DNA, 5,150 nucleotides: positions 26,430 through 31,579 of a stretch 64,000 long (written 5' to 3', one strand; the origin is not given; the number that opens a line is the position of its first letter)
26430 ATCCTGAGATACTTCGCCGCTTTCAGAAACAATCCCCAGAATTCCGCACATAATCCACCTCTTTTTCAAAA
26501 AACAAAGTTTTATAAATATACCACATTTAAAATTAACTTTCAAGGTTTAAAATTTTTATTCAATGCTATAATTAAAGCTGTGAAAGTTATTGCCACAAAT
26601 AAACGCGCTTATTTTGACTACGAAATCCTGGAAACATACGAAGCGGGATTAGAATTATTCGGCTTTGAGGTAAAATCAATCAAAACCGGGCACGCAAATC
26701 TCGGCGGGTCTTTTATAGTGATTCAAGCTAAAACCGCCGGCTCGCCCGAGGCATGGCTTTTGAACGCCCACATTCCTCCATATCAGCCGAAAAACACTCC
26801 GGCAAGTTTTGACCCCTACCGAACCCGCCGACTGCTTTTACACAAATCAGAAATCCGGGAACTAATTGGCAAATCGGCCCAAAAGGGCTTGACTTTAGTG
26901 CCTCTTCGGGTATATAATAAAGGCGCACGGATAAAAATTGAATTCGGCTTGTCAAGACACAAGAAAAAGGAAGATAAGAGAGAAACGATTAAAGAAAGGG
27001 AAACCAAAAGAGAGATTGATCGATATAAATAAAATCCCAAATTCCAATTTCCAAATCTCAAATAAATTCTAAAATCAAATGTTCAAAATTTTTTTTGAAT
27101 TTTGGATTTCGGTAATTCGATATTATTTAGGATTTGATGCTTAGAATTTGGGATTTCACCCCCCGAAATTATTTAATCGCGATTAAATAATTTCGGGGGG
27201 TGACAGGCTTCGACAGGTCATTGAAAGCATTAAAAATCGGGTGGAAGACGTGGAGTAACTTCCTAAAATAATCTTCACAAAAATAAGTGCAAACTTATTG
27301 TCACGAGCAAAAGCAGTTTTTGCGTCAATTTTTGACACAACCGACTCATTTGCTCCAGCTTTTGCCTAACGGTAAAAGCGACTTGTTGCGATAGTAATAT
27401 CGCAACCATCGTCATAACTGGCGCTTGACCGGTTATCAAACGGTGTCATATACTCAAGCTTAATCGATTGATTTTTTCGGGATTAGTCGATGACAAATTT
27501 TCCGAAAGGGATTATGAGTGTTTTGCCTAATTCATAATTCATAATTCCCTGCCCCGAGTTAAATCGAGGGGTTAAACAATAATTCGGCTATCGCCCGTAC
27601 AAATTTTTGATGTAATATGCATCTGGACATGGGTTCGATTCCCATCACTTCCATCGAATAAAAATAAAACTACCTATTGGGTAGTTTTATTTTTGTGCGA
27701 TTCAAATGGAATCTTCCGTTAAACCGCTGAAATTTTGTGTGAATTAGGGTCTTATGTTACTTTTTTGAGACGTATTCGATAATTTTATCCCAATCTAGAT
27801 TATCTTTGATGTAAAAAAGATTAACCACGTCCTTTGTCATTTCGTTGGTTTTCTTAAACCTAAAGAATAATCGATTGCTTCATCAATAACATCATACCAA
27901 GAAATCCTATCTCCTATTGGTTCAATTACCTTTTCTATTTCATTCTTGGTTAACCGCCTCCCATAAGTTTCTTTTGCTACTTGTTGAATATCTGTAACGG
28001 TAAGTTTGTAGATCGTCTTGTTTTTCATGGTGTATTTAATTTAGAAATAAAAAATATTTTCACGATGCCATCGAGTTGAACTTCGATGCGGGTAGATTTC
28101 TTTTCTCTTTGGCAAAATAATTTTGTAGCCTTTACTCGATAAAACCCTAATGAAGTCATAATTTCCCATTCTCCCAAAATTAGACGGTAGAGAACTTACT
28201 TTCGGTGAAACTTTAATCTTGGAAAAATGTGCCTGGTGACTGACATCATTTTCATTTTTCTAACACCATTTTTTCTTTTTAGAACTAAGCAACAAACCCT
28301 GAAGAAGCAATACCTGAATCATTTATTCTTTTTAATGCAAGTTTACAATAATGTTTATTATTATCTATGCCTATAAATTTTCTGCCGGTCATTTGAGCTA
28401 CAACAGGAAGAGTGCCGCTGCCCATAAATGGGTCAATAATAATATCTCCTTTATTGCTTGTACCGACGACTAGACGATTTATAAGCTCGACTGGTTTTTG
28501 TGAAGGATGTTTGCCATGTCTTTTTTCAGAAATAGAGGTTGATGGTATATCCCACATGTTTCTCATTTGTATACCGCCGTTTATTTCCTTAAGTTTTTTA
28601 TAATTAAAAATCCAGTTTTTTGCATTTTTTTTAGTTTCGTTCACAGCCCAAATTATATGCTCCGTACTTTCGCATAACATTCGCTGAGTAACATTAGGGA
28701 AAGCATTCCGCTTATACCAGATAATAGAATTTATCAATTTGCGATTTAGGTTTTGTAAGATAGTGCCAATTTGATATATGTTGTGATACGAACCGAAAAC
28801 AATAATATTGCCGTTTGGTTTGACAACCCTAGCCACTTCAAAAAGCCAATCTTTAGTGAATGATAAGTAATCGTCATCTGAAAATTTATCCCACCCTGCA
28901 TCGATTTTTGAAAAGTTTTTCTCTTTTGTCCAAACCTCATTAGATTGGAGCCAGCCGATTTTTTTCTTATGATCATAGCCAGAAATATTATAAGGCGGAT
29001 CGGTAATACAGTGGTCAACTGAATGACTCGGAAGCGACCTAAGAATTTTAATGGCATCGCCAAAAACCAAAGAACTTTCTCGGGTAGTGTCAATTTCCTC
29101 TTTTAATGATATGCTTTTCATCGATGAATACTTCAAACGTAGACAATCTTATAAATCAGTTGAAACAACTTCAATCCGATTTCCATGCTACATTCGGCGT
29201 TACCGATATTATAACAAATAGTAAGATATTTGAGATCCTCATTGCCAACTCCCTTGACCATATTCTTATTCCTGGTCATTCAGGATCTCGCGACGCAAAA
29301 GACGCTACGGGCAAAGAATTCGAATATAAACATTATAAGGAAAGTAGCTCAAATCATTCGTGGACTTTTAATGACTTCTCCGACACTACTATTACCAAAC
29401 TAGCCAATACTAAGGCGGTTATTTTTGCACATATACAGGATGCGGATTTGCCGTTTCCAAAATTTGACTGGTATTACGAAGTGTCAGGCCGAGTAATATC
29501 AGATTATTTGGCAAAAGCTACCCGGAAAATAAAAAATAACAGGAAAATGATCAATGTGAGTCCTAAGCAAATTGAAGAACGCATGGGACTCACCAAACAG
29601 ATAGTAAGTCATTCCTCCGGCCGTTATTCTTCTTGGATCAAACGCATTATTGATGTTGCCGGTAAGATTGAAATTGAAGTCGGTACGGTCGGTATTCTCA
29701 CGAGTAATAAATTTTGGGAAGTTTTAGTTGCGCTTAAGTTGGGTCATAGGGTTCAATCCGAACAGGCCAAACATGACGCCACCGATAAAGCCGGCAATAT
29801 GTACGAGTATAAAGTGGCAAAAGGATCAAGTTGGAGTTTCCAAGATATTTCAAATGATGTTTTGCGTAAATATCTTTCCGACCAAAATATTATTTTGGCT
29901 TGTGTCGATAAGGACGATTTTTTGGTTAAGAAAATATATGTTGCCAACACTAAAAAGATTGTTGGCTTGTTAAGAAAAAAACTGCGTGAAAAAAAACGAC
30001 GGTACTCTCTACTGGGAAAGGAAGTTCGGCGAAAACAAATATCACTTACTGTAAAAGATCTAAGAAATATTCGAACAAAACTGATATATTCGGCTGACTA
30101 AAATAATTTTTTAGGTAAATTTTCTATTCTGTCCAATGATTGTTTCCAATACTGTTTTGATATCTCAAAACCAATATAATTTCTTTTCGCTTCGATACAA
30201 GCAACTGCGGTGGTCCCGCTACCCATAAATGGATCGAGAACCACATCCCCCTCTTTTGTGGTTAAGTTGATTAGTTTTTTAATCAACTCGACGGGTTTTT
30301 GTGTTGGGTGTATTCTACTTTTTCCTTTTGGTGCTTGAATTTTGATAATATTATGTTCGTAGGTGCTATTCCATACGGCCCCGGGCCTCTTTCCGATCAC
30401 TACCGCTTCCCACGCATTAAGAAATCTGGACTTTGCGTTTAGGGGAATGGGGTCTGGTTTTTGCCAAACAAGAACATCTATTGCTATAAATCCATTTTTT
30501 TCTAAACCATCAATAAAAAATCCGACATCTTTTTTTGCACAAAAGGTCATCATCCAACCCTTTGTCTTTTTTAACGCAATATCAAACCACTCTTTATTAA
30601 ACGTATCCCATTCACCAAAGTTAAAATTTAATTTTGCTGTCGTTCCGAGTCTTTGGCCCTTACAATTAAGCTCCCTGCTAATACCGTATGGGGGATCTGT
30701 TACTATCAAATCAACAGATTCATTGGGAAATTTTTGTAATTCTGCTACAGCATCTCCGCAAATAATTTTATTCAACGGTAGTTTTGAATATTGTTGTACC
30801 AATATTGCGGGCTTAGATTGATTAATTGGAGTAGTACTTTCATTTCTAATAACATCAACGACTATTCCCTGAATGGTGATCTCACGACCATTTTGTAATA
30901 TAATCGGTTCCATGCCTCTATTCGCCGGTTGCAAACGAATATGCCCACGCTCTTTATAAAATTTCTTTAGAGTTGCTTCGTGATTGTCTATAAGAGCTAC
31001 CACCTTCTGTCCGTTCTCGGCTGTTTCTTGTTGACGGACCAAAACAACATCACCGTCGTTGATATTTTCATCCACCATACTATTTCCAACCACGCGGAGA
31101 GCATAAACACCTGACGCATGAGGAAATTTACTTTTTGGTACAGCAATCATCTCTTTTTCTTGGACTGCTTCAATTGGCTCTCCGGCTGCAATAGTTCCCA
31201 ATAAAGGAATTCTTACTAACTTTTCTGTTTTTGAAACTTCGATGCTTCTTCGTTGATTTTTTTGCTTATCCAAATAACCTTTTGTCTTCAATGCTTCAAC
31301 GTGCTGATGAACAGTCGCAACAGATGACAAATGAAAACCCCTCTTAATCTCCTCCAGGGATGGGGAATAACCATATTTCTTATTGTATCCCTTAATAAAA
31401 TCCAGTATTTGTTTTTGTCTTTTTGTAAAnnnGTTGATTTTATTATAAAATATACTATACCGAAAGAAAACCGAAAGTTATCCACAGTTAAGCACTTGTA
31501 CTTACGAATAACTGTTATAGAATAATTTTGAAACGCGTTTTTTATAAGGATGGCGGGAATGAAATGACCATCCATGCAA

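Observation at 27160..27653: A tmRNA with an unusual predicted tag, an internal dispersed repeat, and a 44-bp perfect palindrome overlapping its 5' end.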

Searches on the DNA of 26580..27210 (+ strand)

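Call 16: search_rna_families(sources=[L001, L002, L003, L004, L005, L006, L007, L008, L009, L010, L011, L012, L013, L071, L014, L015, L016, L043], threshold=gathering)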
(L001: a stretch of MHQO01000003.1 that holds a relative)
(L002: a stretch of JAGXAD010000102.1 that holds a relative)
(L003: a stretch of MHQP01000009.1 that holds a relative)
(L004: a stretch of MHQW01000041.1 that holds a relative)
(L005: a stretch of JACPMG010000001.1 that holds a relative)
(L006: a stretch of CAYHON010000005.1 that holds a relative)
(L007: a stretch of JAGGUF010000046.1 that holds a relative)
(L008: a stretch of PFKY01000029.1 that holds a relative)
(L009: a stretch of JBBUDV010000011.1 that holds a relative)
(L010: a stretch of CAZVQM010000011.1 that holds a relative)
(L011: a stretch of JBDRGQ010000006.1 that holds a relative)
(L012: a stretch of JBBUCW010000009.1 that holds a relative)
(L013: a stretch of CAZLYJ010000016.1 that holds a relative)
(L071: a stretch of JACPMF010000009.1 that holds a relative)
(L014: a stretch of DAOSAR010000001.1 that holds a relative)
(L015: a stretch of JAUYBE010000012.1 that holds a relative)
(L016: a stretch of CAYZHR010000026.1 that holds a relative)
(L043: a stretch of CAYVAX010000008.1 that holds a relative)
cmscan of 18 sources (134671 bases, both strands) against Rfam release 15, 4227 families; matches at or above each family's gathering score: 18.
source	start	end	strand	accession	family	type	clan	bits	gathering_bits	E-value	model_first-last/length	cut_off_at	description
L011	4443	4788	+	RF00023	tmRNA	Gene;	CL00001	160.1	47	6.2e-63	1-374/374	no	transfer-messenger RNA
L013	4429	4771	+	RF00023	tmRNA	Gene;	CL00001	147.2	47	1.7e-57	1-374/374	no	transfer-messenger RNA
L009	4431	4783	+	RF00023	tmRNA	Gene;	CL00001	145.8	47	6.7e-57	1-374/374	no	transfer-messenger RNA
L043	4443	4784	+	RF00023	tmRNA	Gene;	CL00001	144.5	47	2.4e-56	1-374/374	no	transfer-messenger RNA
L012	4855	5217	+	RF00023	tmRNA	Gene;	CL00001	141.5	47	4.3e-55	1-374/374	no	transfer-messenger RNA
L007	4438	4829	+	RF00023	tmRNA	Gene;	CL00001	140.2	47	1.5e-54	1-374/374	no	transfer-messenger RNA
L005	4520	4869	+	RF00023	tmRNA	Gene;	CL00001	131.4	47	7.9e-51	1-374/374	no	transfer-messenger RNA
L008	2580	2894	+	RF00023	tmRNA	Gene;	CL00001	121.1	47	1.9e-46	1-374/374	no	transfer-messenger RNA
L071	4508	4923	+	RF00023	tmRNA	Gene;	CL00001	119.4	47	1e-45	1-374/374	no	transfer-messenger RNA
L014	4442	4832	+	RF00023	tmRNA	Gene;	CL00001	118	47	3.6e-45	1-374/374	no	transfer-messenger RNA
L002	1192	1636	+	RF00023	tmRNA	Gene;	CL00001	115.5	47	4.3e-44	1-374/374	no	transfer-messenger RNA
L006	4440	4800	+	RF00023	tmRNA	Gene;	CL00001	110.3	47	6.5e-42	1-374/374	no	transfer-messenger RNA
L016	2270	2601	+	RF00023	tmRNA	Gene;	CL00001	109.8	47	1.1e-41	1-374/374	no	transfer-messenger RNA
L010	667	1024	+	RF00023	tmRNA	Gene;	CL00001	108.5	47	4e-41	1-374/374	no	transfer-messenger RNA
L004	4848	5283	+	RF00023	tmRNA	Gene;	CL00001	106.4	47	2.8e-40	1-374/374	no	transfer-messenger RNA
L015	4422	4783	+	RF00023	tmRNA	Gene;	CL00001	103.7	47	4e-39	1-374/374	no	transfer-messenger RNA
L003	4531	4960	+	RF00023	tmRNA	Gene;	CL00001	101.1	47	5.3e-38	1-374/374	no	transfer-messenger RNA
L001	4836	5302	+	RF00023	tmRNA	Gene;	CL00001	93.5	47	8.6e-35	1-374/374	no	transfer-messenger RNA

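Call 23: search_rna_families(sources=[L081, L082, L083, L084, L085, L086, L087, L088, L089, L090, L091, L092, L093, L094, L095, L096, L097, L098, L099, L102], threshold=gathering)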
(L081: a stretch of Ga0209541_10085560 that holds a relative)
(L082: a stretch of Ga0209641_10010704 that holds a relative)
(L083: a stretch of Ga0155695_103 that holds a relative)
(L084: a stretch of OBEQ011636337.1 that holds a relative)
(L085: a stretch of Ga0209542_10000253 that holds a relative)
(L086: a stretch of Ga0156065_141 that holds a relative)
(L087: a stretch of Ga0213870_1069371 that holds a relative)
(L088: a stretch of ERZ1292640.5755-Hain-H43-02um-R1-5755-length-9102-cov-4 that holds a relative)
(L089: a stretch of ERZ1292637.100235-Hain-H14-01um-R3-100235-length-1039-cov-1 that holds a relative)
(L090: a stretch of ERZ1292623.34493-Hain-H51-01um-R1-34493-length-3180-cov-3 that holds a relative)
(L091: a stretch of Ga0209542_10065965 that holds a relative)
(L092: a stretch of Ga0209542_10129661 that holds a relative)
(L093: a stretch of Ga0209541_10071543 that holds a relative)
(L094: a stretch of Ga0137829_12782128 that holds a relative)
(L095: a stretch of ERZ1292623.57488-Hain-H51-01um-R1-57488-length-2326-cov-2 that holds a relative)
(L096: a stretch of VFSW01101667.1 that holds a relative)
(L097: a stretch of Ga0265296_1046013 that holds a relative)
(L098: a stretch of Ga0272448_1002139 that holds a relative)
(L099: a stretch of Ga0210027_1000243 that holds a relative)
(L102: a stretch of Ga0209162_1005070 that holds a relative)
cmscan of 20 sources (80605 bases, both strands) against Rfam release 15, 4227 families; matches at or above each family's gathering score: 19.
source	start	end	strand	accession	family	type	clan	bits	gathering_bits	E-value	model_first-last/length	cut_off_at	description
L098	3488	3836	+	RF00023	tmRNA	Gene;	CL00001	156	47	2e-61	1-374/374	no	transfer-messenger RNA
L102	3507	3855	+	RF00023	tmRNA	Gene;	CL00001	155.3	47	4.1e-61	1-374/374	no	transfer-messenger RNA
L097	1319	1710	+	RF00023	tmRNA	Gene;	CL00001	134.3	47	3e-52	1-374/374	no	transfer-messenger RNA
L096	2280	2631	+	RF00023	tmRNA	Gene;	CL00001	126.9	47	4.1e-49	1-374/374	no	transfer-messenger RNA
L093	3138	3492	+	RF00023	tmRNA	Gene;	CL00001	124.3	47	4.7e-48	1-374/374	no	transfer-messenger RNA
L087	621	992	+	RF00023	tmRNA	Gene;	CL00001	123.9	47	7.5e-48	1-374/374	no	transfer-messenger RNA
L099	3432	3746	+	RF00023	tmRNA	Gene;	CL00001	121.3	47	9.3e-47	1-374/374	no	transfer-messenger RNA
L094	1937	2301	+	RF00023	tmRNA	Gene;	CL00001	120.1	47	2.9e-46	1-374/374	no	transfer-messenger RNA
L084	1481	1919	+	RF00023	tmRNA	Gene;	CL00001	119.1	47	7.9e-46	1-374/374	no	transfer-messenger RNA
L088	3440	3804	+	RF00023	tmRNA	Gene;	CL00001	111.4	47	1.4e-42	1-374/374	no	transfer-messenger RNA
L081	1886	2349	+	RF00023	tmRNA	Gene;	CL00001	110.8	47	2.5e-42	1-374/374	no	transfer-messenger RNA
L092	1996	2401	+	RF00023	tmRNA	Gene;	CL00001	107.8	47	4.4e-41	1-374/374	no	transfer-messenger RNA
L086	3848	4283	+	RF00023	tmRNA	Gene;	CL00001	106.4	47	1.7e-40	1-374/374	no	transfer-messenger RNA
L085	3531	3960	+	RF00023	tmRNA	Gene;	CL00001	101.1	47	3.1e-38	1-374/374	no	transfer-messenger RNA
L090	894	1252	+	RF00023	tmRNA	Gene;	CL00001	99.7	47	1.2e-37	1-374/374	no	transfer-messenger RNA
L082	3836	4302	+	RF00023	tmRNA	Gene;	CL00001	93.5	47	5.1e-35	1-374/374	no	transfer-messenger RNA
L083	3836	4302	+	RF00023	tmRNA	Gene;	CL00001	93.5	47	5.1e-35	1-374/374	no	transfer-messenger RNA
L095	2043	2326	+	RF00023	tmRNA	Gene;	CL00001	60.3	47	5.2e-21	1-270/374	3'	transfer-messenger RNA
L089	752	1039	+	RF00023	tmRNA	Gene;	CL00001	49.3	47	2.3e-16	1-269/374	3'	transfer-messenger RNA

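Call 61: search_rna_families(source=L012, start=4430, end=4870, threshold=evalue, max_evalue=5)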
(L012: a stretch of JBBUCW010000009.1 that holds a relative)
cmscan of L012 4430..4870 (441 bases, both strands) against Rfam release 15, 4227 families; matches with E-value up to 5: 29.
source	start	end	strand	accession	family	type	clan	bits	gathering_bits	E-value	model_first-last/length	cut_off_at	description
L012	4713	4814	-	RF03601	MIR7993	Gene; miRNA;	-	46.6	100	9.6e-08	1-138/138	no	MIR7993 microRNA precursor family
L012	4745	4851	-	RF04128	MIR8562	Gene; miRNA;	-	40.6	211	4.8e-06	1-242/242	no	MIR8562 microRNA precursor family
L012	4745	4851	+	RF04128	MIR8562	Gene; miRNA;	-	39.8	211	7.4e-06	1-242/242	no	MIR8562 microRNA precursor family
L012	4696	4831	-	RF04134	MIR7504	Gene; miRNA;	-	35.1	83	0.00011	1-124/124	no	MIR7504 microRNA precursor family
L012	4713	4816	+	RF04145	MIR8706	Gene; miRNA;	-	33.2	95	9.3e-05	1-101/101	no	MIR8706 microRNA precursor family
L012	4735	4869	+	RF02325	TtnuHACA18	Gene; snRNA; snoRNA; HACA-box;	-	32.8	100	0.0026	1-130/130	no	Tetrahymena snoRNA TtnuHACA18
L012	4725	4804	+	RF03597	MIR6438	Gene; miRNA;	-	31.5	58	0.00086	1-100/100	no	MIR6438 microRNA precursor family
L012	4748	4848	-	RF04145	MIR8706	Gene; miRNA;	-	30.5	95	0.00047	1-101/101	no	MIR8706 microRNA precursor family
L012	4740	4856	-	RF03208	mir-1781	Gene; miRNA;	-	28.4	68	0.0018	1-86/86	no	mir-1781 microRNA precursor family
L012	4713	4816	+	RF03664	MIR6288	Gene; miRNA;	-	26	74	0.0057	1-92/92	no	MIR6288 microRNA precursor family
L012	4699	4755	+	RF02445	SpR14_sRNA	Gene; sRNA;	-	24.2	50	0.42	1-80/80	no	Streptococcus sRNA SpR14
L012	4720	4811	+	RF04106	mir-1303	Gene; miRNA;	-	23.6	107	0.037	1-85/85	no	mir-1303 microRNA precursor family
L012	4824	4853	-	RF02418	Spd-sr07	Gene; sRNA;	-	22.7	55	0.35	23-63/63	no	Streptococcus sRNA Spd-sr07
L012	4693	4841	-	RF04150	MIR2655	Gene; miRNA;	-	22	122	0.3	1-267/267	no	MIR2655 microRNA precursor family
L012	4691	4764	-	RF00768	MIR405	Gene; miRNA;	-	21.5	102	0.32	1-83/83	no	MIR405 microRNA precursor family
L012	4812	4859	+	RF04346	Plastid-ccsA-ndhD-1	Cis-reg;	CL00154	21.4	48.5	0.07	1-57/57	no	Plastid-ccsA-ndhD-1 3UTR RNA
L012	4735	4782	+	RF04346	Plastid-ccsA-ndhD-1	Cis-reg;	CL00154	21.4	48.5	0.07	1-57/57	no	Plastid-ccsA-ndhD-1 3UTR RNA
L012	4710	4813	+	RF02900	AaHKsRNA82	Gene; sRNA;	-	21.3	51.4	0.83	1-81/81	no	Aggregatibacter sRNA 82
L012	4688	4798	+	RF04150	MIR2655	Gene; miRNA;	-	20.9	122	0.48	113-219/267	no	MIR2655 microRNA precursor family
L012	4739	4782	-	RF04347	Plastid-ccsA-ndhD-2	Cis-reg;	-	20.5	51.5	0.17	1-53/53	no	Plastid-ccsA-ndhD-2 3UTR RNA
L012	4816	4859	-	RF04347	Plastid-ccsA-ndhD-2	Cis-reg;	-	20.5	51.5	0.17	1-53/53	no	Plastid-ccsA-ndhD-2 3UTR RNA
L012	4745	4774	-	RF04346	Plastid-ccsA-ndhD-1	Cis-reg;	CL00154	20.3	48.5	0.15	13-48/57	no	Plastid-ccsA-ndhD-1 3UTR RNA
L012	4822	4851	-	RF04346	Plastid-ccsA-ndhD-1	Cis-reg;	CL00154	20.3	48.5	0.15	13-48/57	no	Plastid-ccsA-ndhD-1 3UTR RNA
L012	4745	4774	+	RF04347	Plastid-ccsA-ndhD-2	Cis-reg;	-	20.1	51.5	0.22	10-45/53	no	Plastid-ccsA-ndhD-2 3UTR RNA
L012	4822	4851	+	RF04347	Plastid-ccsA-ndhD-2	Cis-reg;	-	20.1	51.5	0.22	10-45/53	no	Plastid-ccsA-ndhD-2 3UTR RNA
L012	4747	4776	-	RF02418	Spd-sr07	Gene; sRNA;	-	18.9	55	2.1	23-63/63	no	Streptococcus sRNA Spd-sr07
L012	4724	4804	+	RF03749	MIR2617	Gene; miRNA;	-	18.2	46.5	2.3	1-86/86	no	MIR2617 microRNA precursor family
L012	4741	4848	+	RF02998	IS605-orfB-II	Gene; sRNA;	-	17.8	88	1.3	56-149/155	no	IS605-orfB-II RNA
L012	4741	4857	+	RF04044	mir-7939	Gene; miRNA;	-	17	75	0.88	1-61/61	no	mir-7939 microRNA precursor family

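Call 62: search_rna_families(source=window, start=26900, end=27210, threshold=evalue, max_evalue=5)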
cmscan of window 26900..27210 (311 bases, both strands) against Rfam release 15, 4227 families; matches with E-value up to 5: 14.
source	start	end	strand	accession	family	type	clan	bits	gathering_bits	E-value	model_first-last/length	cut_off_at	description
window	27157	27202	+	RF04128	MIR8562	Gene; miRNA;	-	26.8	211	0.0041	1-242/242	no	MIR8562 microRNA precursor family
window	27154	27201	-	RF01089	PK-repBA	Cis-reg;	-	24.9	45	0.0014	2-58/124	no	Pseudoknot of the regulatory region of the repBA gene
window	27031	27157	+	RF03940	MIR9563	Gene; miRNA;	-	24.6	90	0.014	1-127/127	no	MIR9563 microRNA precursor family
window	27031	27157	-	RF03940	MIR9563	Gene; miRNA;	-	23.4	90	0.028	1-127/127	no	MIR9563 microRNA precursor family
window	27133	27210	+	RF04172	MIR8675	Gene; miRNA;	-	22.6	90.8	0.045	1-78/95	3'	MIR8675 microRNA precursor family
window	27155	27202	-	RF04264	mir-5408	Gene; miRNA;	-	21.9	90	0.15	16-71/84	no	mir-5408 microRNA precursor family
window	27157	27203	+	RF04264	mir-5408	Gene; miRNA;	-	20.4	90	0.36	16-70/84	no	mir-5408 microRNA precursor family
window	27156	27203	-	RF04016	mir-4873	Gene; miRNA;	-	20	100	0.25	17-63/78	no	mir-4873 microRNA precursor family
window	27156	27203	+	RF04016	mir-4873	Gene; miRNA;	-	20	100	0.25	17-63/78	no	mir-4873 microRNA precursor family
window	27160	27199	-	RF03497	MIR5038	Gene; miRNA;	-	19.5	70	0.27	1-75/75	no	MIR5038 microRNA precursor family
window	27032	27156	-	RF04205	MIR2606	Gene; miRNA;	-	18.1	139.7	3.5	1-165/165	no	MIR2606 microRNA precursor family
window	27132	27210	+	RF04134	MIR7504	Gene; miRNA;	-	17.1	83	2.4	1-106/124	3'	MIR7504 microRNA precursor family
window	27020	27166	-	RF04128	MIR8562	Gene; miRNA;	-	14.1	211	2.8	1-242/242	no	MIR8562 microRNA precursor family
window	27037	27112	-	RF04173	MIR847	Gene; miRNA;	-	13.4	184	2.9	33-130/164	no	MIR847 microRNA precursor family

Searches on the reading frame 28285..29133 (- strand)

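Call 49: search_protein_families(library=pfam, proteins=[window:28285-29133:-])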
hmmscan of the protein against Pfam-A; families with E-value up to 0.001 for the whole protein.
window:28285-29133:- (282 aa): 2 families
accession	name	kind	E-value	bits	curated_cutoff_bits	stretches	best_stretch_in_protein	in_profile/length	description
PF01555.25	N6_N4_Mtase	-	2e-49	168.9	26.7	1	39-267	1-220/221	DNA methylase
PF01170.24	UPF0020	-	2.1e-06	28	22.3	0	227-265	27-65/197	RMKL-like, methyltransferase domain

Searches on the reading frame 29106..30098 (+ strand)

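Call 49: search_protein_families(library=pfam, proteins=[window:29106-30098:+])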
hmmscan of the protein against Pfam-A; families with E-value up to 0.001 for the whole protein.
window:29106-30098:+ (331 aa): 1 family
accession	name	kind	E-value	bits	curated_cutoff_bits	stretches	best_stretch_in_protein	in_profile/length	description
PF09225.16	Endonuc-PvuII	-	0.00035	21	25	0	13-115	7-107/155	Restriction endonuclease PvuII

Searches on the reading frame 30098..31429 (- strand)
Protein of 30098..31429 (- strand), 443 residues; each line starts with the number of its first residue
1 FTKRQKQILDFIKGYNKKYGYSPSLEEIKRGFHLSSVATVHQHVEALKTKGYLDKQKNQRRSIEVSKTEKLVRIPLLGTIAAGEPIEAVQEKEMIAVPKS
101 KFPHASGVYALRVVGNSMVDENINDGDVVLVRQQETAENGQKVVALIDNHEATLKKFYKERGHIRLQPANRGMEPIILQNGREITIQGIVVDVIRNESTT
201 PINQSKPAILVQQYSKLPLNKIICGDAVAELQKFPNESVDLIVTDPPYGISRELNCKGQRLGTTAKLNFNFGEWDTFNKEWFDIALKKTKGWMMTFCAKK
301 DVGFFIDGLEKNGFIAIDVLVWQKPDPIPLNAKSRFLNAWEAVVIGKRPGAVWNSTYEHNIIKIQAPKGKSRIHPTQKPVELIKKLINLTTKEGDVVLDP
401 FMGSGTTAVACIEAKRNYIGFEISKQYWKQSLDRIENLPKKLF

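Call 49: search_protein_families(library=pfam, proteins=[window:30098-31429:-])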
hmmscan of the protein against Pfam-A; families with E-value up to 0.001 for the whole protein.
window:30098-31429:- (443 aa): 5 families
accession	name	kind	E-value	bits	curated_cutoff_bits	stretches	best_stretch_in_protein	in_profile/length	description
PF01555.25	N6_N4_Mtase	-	3.8e-42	145.2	26.7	1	239-431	1-219/221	DNA methylase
PF00717.28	Peptidase_S24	-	2.1e-30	105.2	23.3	1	75-191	1-116/116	Peptidase S24-like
PF01726.22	LexA_DNA_bind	-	9.2e-16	57.8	23.7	1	2-61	5-64/65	LexA DNA binding domain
PF01170.24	UPF0020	-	4e-07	30.4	22.3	0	229-253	113-136/197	RMKL-like, methyltransferase domain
PF02086.21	MethyltransfD12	-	0.00023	21.4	22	0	381-425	10-52/253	D12 class N6 adenine-specific DNA methyltransferase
